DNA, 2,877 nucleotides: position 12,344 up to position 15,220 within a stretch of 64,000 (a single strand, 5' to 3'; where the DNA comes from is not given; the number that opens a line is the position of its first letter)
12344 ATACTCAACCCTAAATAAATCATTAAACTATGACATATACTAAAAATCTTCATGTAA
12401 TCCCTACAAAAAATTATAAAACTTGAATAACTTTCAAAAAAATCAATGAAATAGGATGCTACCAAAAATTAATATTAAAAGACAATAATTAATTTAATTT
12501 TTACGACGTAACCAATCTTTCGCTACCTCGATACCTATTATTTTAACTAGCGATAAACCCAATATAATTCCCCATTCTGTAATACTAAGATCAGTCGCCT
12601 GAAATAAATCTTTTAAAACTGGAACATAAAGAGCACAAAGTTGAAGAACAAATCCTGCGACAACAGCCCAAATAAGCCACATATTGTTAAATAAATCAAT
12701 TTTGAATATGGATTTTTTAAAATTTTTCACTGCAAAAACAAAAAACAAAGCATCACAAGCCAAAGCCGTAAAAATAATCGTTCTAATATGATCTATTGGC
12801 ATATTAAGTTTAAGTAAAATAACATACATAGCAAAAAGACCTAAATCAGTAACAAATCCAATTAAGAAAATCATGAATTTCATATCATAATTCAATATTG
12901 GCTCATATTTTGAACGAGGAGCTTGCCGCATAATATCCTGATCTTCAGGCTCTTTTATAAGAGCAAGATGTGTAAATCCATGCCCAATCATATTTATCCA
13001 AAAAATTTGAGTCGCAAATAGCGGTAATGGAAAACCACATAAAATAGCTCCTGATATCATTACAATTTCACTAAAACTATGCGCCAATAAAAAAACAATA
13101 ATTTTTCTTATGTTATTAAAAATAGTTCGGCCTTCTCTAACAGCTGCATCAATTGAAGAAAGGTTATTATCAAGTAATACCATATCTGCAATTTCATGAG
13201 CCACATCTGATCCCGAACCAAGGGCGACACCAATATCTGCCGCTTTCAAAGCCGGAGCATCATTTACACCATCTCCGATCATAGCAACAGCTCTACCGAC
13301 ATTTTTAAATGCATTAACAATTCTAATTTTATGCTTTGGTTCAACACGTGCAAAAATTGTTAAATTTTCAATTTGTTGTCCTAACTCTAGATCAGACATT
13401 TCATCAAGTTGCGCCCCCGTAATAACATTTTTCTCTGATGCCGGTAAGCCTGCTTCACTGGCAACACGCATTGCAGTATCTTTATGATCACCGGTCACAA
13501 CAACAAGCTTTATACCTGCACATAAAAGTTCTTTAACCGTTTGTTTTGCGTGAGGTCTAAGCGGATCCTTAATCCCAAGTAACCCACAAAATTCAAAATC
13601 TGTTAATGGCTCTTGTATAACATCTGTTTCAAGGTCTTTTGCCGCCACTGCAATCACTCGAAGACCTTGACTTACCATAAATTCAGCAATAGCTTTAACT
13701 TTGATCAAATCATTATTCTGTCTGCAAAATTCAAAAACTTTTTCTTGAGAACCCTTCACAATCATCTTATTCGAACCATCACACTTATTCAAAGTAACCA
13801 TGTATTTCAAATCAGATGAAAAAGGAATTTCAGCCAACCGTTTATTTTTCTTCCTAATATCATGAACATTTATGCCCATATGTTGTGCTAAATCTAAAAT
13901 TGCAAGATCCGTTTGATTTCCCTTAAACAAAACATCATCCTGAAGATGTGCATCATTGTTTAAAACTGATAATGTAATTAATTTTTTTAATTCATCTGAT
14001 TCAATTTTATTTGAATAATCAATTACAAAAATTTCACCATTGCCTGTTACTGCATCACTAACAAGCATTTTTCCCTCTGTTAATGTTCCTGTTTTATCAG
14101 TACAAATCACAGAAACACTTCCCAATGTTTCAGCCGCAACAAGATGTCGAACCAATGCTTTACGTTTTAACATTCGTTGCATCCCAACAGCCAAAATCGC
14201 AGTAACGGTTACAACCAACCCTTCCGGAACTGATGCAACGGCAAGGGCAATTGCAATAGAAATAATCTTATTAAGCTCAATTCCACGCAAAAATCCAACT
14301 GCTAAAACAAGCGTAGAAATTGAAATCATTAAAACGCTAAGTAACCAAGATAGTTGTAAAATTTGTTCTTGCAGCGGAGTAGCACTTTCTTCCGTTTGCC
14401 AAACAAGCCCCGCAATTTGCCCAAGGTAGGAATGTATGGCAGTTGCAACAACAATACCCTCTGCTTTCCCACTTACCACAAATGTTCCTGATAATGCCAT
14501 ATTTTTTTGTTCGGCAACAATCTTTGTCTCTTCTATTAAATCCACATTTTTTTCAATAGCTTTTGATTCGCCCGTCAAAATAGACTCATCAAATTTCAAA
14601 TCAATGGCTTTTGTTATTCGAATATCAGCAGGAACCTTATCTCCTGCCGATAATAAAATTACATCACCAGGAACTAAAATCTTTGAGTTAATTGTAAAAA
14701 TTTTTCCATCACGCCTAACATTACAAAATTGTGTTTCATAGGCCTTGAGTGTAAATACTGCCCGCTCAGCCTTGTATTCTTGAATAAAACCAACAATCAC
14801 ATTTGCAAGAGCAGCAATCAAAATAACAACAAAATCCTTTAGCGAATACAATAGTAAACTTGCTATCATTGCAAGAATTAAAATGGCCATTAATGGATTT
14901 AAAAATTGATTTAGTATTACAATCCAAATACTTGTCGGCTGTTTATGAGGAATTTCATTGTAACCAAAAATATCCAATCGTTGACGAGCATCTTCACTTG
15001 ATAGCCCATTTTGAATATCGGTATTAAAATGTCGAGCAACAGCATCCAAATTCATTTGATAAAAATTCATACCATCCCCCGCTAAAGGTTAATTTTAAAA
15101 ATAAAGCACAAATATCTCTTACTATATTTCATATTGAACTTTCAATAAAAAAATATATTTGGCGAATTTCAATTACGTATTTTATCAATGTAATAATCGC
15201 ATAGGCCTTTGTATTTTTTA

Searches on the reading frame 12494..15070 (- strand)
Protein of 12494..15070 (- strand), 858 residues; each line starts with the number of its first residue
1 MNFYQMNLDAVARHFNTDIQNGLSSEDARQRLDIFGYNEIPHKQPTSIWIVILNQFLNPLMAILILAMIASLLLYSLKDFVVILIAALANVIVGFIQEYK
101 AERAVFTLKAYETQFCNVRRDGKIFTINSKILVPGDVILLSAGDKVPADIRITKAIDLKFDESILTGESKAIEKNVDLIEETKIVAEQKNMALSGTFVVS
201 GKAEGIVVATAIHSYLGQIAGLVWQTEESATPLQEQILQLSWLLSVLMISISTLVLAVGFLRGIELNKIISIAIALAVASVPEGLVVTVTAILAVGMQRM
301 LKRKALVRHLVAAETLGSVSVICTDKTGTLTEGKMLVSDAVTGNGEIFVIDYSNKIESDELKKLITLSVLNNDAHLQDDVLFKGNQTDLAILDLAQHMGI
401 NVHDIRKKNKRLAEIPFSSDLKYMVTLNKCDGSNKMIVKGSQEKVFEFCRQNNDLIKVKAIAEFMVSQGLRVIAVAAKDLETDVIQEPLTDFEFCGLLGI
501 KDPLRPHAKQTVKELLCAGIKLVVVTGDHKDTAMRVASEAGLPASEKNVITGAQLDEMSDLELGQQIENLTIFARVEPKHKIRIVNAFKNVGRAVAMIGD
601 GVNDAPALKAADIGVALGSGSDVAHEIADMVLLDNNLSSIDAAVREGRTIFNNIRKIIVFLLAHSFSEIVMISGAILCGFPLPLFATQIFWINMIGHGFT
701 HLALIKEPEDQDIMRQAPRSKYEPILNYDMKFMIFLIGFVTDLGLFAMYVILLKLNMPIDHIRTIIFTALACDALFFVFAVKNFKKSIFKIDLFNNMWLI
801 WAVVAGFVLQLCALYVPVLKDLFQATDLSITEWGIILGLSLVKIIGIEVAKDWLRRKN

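Call 42: search_protein_families(library=pfam, proteins=[window:12494-15070:-], max_evalue=0.001)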
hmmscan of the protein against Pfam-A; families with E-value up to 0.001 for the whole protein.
window:12494-15070:- (858 aa): 6 families
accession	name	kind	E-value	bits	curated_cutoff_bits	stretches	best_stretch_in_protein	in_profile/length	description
PF00122.25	E1-E2_ATPase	-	3.7e-46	157.4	28.1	1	116-303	7-181/181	E1-E2 ATPase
PF00689.26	Cation_ATPase_C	-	2.6e-38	132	27.3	1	681-851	1-173/175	Cation transporting ATPase, C-terminus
PF00702.32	Hydrolase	-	4.2e-22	79.9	26.4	1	320-612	2-191/191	haloacid dehalogenase-like hydrolase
PF00690.31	Cation_ATPase_N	-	8.1e-21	73.9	20.4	1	4-71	2-69/69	Cation transporter/ATPase, N-terminus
PF13246.12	Cation_ATPase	-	1.7e-18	66.8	21.7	1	370-450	2-89/91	Cation transport ATPase (P-type)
PF08282.18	Hydrolase_3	-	4.8e-08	33.5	20.9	1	594-640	205-251/255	haloacid dehalogenase-like hydrolase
